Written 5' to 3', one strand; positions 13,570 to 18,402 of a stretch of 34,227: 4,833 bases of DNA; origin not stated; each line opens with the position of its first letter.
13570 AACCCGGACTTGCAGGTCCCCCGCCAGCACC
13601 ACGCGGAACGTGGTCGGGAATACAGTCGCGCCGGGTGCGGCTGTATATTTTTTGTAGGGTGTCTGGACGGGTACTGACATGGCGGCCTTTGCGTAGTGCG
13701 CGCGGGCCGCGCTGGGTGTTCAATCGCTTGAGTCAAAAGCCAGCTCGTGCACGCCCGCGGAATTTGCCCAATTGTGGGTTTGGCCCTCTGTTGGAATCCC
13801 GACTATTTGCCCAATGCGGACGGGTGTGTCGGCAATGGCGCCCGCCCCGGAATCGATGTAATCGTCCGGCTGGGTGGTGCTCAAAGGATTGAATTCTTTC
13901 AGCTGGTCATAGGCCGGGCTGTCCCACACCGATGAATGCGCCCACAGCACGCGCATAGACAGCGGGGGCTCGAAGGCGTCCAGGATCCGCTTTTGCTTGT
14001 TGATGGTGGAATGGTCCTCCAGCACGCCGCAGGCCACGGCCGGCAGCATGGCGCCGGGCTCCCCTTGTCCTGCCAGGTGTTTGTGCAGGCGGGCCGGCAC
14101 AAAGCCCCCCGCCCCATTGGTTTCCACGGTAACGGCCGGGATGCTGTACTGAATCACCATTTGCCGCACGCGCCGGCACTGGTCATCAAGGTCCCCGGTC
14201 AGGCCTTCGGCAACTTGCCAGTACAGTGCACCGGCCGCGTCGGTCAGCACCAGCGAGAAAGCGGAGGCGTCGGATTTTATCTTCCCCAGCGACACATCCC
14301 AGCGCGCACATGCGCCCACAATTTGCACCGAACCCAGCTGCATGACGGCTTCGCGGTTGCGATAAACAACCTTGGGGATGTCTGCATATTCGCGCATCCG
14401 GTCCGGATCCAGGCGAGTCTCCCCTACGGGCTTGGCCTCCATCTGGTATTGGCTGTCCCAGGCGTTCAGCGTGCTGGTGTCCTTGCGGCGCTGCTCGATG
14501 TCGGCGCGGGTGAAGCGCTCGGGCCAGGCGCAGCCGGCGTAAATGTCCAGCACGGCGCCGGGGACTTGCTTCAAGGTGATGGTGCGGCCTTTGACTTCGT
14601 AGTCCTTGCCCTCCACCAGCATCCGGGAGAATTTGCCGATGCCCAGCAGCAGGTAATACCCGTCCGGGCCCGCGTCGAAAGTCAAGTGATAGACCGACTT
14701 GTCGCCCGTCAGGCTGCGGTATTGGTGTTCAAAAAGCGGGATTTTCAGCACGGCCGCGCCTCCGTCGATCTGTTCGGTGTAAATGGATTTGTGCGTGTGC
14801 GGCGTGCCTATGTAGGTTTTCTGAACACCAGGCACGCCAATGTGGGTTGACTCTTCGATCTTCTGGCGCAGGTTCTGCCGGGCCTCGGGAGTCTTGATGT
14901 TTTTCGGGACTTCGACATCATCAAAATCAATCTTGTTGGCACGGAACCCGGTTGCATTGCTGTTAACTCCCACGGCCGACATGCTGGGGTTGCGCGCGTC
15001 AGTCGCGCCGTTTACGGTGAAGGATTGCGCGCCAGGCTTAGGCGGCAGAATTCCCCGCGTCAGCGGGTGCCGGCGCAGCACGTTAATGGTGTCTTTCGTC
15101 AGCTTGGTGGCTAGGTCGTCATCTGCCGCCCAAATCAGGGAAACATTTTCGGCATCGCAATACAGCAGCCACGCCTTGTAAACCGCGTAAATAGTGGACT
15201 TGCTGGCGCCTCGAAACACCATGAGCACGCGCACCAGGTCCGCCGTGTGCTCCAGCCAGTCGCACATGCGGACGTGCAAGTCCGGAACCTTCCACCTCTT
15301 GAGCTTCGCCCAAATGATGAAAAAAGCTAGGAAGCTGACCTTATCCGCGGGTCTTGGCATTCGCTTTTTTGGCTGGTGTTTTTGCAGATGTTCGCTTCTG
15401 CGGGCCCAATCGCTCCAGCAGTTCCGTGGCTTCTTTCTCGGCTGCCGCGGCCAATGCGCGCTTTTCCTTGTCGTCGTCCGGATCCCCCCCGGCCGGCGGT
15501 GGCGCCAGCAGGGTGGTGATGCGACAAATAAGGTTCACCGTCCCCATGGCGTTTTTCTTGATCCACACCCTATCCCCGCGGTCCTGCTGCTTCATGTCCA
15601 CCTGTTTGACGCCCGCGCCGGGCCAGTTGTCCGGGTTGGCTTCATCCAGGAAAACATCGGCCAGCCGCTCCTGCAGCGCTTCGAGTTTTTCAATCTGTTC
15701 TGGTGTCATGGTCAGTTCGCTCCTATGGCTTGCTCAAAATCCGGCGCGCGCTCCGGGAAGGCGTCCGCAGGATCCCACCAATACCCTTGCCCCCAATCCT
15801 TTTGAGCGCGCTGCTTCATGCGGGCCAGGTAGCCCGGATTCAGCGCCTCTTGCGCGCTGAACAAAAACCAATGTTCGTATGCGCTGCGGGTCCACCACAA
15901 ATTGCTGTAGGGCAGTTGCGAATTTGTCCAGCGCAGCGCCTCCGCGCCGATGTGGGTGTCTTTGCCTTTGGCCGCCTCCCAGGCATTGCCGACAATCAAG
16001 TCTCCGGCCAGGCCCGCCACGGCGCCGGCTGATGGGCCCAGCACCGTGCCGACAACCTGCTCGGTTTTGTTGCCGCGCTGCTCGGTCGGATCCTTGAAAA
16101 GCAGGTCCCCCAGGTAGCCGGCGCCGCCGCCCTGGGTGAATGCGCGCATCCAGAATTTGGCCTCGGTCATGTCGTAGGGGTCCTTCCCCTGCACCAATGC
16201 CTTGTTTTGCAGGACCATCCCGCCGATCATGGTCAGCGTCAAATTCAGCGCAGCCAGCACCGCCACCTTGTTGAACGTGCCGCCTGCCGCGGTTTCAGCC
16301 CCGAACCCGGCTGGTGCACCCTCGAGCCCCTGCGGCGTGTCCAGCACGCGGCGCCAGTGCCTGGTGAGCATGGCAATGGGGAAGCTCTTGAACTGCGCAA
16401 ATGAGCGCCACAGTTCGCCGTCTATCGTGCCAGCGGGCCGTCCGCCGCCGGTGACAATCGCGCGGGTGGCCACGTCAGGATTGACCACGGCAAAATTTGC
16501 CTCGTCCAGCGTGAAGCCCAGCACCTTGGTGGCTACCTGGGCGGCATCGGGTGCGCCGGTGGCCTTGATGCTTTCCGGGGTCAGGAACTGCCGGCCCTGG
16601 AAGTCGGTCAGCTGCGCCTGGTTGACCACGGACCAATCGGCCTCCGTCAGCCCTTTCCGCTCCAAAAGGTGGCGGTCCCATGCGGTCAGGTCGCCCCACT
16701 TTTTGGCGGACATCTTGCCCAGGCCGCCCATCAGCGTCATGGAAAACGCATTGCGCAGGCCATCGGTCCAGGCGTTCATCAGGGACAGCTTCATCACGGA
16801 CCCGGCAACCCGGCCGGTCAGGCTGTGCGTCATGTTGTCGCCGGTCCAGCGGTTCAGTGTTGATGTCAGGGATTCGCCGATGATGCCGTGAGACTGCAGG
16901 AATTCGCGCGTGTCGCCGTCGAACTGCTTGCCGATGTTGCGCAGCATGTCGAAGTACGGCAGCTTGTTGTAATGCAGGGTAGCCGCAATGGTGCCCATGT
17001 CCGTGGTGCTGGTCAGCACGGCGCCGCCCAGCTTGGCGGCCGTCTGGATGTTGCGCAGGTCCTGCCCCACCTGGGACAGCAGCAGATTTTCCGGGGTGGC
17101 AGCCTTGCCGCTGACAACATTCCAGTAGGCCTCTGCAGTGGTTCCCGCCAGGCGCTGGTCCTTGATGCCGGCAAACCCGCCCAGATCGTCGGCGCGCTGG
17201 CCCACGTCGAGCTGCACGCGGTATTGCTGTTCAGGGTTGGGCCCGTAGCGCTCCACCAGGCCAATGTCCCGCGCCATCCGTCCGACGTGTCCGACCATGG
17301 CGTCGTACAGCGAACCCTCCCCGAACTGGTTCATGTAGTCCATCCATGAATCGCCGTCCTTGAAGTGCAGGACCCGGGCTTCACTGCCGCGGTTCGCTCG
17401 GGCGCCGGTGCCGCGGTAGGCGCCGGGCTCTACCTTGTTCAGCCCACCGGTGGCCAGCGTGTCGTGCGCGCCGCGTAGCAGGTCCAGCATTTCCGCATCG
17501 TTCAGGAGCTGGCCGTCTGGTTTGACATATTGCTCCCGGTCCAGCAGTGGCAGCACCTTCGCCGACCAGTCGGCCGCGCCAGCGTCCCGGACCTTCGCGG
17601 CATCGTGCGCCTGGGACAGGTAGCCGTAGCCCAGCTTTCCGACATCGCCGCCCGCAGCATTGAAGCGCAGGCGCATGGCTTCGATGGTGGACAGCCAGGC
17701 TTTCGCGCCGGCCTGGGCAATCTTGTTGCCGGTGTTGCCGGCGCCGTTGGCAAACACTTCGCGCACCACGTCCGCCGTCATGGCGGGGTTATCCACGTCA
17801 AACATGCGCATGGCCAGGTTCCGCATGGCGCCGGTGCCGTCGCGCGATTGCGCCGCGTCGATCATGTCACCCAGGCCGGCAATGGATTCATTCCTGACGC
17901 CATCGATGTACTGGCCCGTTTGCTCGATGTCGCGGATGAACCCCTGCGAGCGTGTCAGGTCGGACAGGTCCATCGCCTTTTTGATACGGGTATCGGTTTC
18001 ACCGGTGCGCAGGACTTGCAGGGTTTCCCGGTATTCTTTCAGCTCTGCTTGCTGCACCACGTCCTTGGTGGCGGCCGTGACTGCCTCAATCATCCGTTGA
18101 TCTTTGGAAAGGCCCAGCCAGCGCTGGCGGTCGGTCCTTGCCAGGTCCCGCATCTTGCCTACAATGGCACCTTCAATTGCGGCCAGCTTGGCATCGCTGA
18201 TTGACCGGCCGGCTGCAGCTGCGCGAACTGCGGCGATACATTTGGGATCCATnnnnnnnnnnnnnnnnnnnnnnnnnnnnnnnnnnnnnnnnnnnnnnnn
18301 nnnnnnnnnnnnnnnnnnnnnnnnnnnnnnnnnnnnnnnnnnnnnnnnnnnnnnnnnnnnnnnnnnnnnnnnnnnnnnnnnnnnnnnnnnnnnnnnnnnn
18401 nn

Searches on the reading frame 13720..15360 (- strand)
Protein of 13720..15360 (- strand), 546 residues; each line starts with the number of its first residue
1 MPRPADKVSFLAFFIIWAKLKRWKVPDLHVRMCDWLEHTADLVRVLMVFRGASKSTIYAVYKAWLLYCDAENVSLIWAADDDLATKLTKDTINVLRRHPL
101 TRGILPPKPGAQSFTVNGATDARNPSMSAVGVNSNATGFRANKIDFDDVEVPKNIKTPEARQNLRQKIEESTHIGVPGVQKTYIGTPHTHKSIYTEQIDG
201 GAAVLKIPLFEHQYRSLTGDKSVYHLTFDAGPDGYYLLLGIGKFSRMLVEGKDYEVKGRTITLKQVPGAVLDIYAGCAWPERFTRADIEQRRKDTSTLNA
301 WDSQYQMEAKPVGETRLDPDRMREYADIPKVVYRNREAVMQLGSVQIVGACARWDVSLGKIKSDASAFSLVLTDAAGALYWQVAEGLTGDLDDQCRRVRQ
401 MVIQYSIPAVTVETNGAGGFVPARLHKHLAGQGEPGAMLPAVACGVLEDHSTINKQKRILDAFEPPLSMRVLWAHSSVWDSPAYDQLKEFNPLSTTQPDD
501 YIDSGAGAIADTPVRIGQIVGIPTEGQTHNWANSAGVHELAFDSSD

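Call 9: search_protein_families(library=phrogs, proteins=[window:13720-15360:-], max_evalue=0.01)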
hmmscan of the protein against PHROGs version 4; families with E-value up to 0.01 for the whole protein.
window:13720-15360:- (546 aa): 3 families
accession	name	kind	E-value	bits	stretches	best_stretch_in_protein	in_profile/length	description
phrog_38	-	head and packaging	1.4e-71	243.2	1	7-531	270-719/760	terminase large subunit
phrog_17672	-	head and packaging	7.5e-12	45.9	1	41-196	65-226/395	terminase large subunit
phrog_4758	-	head and packaging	1.9e-07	31.7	1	10-171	20-189/243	terminase large subunit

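Call 37: find_related_loci(query=window:13720-15360:-, collection=viral_contigs, flank=6000)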
Query window:13720-15360:- (546 aa) in viral_contigs; peptide patterns used: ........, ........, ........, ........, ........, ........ (x = any residue, [..] = any of these).
7 stretches matched a pattern; 1 encode a relative of the query (tblastn E <= 1e-3); 1 distinct loci.
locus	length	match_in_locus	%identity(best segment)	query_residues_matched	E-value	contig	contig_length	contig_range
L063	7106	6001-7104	80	1-368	0e+0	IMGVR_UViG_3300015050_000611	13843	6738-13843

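Call 40: find_homologous_proteins(query=window:13720-15360:-, max_evalue=1e-30)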
Query window:13720-15360:- (546 aa): 1676 proteins with E <= 1e-30 among 8000 candidates; the best 120 are listed.
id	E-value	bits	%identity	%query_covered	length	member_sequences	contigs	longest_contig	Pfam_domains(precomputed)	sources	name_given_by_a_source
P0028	0.0e+0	1267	100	100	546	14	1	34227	PF22530.3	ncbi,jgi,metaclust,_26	metaclust:\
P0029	0.0e+0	1057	83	100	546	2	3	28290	PF22530.3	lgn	-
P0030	0.0e+0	1023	80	100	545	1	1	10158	PF22530.3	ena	-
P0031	0.0e+0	1010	81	100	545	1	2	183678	PF22530.3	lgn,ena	-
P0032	3.7e-258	875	71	99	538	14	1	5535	-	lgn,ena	-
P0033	1.5e-255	867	71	99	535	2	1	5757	-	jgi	jgi:hypothetical protein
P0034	9.7e-255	864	72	99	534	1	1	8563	PF22530.3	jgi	jgi:hypothetical protein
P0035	2.4e-254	863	71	100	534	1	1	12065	PF22530.3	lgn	-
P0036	9.4e-254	861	71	99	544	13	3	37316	PF22530.3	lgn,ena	-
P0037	1.2e-251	854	71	98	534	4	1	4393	PF22530.3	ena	-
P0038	1.7e-251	853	70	98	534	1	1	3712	PF22530.3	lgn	-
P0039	6.6e-251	852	70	99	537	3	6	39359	PF22530.3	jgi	jgi:hypothetical protein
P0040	4.0e-250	849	70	99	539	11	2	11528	PF22530.3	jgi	jgi:hypothetical protein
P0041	2.2e-249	847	71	99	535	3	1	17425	PF22530.3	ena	-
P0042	2.4e-247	840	70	99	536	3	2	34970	PF22530.3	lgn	-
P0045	1.6e-225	768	64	99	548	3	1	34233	PF22530.3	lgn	-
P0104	1.3e-205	702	60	99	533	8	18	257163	-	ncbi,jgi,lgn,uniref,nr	ncbi:phage terminase large subunit [Herbaspirillum huttiense]|uniref:phage terminase large subunit n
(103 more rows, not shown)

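Call 42: find_encoding_contigs(protein=P0029, flank=10000, max_places=2)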
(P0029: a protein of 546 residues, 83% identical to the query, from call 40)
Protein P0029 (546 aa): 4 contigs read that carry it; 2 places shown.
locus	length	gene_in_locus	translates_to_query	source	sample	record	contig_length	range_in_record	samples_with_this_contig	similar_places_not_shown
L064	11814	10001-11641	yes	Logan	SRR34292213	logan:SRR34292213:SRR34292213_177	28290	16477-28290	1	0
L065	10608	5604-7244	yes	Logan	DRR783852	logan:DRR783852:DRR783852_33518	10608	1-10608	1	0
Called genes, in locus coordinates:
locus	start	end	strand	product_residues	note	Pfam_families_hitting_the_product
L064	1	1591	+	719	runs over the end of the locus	-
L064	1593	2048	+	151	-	-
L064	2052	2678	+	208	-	PF24072:T7_gp14 (weak)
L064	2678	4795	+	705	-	-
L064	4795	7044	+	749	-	-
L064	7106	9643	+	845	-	-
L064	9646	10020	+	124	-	-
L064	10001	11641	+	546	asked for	PF22530:Terminase-T7_RNaseH-like (weak)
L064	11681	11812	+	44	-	?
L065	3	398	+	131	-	?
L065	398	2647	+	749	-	-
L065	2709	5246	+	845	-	-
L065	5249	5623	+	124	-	-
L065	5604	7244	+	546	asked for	PF22530:Terminase-T7_RNaseH-like (weak)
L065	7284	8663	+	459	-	-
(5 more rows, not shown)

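Call 43: find_encoding_contigs(protein=P0031, flank=10000, max_places=2)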
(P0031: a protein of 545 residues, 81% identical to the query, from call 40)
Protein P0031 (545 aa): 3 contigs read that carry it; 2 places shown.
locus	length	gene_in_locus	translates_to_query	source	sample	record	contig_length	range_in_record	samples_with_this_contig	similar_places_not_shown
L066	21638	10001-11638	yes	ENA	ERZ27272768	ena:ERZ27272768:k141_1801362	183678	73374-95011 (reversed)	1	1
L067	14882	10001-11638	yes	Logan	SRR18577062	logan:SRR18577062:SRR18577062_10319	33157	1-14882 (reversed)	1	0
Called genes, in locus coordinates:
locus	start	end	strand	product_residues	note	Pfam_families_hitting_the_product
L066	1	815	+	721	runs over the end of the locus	-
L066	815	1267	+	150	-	-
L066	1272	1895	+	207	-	-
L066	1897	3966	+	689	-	-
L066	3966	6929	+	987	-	-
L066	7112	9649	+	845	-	-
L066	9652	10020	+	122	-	-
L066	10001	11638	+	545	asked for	PF22530:Terminase-T7_RNaseH-like (weak)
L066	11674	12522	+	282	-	-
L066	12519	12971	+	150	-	-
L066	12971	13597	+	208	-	-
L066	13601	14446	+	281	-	-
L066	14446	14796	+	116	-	-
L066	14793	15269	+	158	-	-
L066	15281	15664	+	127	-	-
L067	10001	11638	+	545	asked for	PF22530:Terminase-T7_RNaseH-like (weak)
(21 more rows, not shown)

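Call 44: find_encoding_contigs(protein=P0036, flank=10000, max_places=2)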
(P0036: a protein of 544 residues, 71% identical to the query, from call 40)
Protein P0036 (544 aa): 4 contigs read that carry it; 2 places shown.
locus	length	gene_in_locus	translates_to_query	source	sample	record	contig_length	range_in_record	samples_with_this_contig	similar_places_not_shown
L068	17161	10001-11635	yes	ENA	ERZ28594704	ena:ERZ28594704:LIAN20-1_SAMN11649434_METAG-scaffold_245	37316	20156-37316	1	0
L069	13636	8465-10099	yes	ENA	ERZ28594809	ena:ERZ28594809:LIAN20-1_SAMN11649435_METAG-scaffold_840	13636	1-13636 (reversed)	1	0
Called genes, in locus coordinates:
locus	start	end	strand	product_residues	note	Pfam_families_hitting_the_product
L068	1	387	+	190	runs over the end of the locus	-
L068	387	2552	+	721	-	-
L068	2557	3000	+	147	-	PF00583:Acetyltransf_1, PF13508:Acetyltransf_7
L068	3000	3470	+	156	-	-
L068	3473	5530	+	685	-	-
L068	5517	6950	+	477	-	-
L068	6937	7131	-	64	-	-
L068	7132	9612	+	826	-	-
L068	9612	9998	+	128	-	-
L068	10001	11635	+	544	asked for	PF22530:Terminase-T7_RNaseH-like (weak)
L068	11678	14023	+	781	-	-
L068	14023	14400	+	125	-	-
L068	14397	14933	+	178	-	PF01520:Amidase_3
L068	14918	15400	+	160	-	PF10721:DUF2514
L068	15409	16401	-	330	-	-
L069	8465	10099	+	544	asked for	PF22530:Terminase-T7_RNaseH-like (weak)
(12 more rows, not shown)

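Call 67: find_encoding_contigs(protein=P0045, flank=10000, max_places=1)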
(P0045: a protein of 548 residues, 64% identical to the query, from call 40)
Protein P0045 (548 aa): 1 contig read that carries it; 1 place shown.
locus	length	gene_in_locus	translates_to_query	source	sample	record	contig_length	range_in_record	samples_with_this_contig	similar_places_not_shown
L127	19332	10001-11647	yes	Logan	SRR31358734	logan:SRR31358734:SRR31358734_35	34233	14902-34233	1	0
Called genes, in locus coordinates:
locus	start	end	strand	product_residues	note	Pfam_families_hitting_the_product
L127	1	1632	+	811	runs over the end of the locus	-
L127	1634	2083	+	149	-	PF13480:Acetyltransf_6 (faint), PF00583:Acetyltransf_1, PF13508:Acetyltransf_7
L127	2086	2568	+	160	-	-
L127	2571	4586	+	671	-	-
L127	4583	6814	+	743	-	PF01464:SLT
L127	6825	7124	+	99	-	-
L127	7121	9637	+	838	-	-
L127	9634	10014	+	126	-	-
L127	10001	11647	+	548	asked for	PF22530:Terminase-T7_RNaseH-like (weak)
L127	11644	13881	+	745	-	PF12708:Pect-lyase_RHGA_epim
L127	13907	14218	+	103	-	-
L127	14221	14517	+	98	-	-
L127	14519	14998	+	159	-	PF05838:Glyco_hydro_108, PF09374:PG_binding_3 (weak)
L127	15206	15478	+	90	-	PF28595:RzoQ (weak)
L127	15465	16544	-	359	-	PF01757:Acyl_transf_3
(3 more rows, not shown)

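Call 68: find_encoding_contigs(protein=P0104, flank=10000, max_places=1)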
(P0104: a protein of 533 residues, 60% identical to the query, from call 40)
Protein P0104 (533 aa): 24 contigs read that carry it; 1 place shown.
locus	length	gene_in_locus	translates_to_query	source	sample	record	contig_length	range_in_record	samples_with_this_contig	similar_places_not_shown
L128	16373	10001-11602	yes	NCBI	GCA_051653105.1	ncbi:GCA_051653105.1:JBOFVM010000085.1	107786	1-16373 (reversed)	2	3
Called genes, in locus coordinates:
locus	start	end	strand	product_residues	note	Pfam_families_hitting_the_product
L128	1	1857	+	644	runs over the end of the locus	-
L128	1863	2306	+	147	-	PF00583:Acetyltransf_1 (weak)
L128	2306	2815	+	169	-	-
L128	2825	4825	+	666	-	-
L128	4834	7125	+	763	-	PF01464:SLT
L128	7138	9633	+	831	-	-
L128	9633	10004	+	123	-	-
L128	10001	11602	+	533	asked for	-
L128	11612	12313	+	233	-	-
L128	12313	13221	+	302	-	PF18454:Mtd_N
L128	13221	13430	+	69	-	-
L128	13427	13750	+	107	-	-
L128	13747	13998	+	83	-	PF25612:DUF7940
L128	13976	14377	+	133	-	PF18925:DUF5675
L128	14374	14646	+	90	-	-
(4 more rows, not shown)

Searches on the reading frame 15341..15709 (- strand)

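Call 9: search_protein_families(library=phrogs, proteins=[window:15341-15709:-], max_evalue=0.01)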
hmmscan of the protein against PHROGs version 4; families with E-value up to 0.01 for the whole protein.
window:15341-15709:- (122 aa): 1 family
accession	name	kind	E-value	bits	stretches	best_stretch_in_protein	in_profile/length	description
phrog_9277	-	unknown function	1.3e-15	59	1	1-101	1-101/104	-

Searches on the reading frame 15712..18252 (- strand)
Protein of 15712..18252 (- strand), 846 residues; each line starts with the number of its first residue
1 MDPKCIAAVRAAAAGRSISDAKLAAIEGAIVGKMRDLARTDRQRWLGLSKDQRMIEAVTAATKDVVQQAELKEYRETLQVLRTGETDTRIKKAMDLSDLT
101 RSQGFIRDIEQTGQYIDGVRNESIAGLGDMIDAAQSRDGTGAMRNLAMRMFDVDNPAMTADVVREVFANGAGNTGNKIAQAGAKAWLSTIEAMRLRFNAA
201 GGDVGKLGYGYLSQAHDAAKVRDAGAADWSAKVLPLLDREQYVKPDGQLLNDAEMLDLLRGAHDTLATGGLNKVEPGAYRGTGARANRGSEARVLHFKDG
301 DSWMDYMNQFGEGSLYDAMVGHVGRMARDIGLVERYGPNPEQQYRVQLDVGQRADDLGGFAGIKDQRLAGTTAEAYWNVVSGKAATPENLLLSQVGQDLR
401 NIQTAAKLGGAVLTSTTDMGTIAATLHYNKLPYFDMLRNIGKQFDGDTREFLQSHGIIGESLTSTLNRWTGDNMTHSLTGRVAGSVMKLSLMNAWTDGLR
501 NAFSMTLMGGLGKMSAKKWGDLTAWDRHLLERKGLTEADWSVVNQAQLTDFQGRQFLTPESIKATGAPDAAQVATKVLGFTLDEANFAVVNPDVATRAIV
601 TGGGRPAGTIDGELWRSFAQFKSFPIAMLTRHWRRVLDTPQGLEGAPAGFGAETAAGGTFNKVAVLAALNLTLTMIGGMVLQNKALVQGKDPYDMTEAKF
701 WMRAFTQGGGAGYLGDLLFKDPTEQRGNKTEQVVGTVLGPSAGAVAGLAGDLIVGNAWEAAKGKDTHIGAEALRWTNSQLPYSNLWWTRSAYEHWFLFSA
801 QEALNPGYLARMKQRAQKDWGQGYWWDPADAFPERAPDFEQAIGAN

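Call 9: search_protein_families(library=phrogs, proteins=[window:15712-18252:-], max_evalue=0.01)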
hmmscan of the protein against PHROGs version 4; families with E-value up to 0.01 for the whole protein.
window:15712-18252:- (846 aa): 3 families
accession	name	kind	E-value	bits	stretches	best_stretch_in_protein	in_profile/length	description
phrog_684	-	head and packaging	6.5e-217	723.8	1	1-842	1-839/840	virion structural protein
phrog_23925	-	unknown function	4.5e-75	254.3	1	1-470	1-470/471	-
phrog_26678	-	unknown function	2.3e-56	192.2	1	509-833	2-315/324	-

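Call 26: search_protein_families(library=pfam, proteins=[window:15712-18252:-], max_evalue=0.05)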
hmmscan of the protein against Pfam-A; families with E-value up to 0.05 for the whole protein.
window:15712-18252:- (846 aa): 1 family
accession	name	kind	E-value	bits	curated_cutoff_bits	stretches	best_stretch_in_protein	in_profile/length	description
PF14019.11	DUF4235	-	0.015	15.7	27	0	737-766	3-32/77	Protein of unknown function (DUF4235)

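Call 77: search_solved_structures(query=window:15712-18252:-, max_evalue=1)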
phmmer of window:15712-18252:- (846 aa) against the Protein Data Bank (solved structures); distinct sequences matched with E-value up to 1: 0.
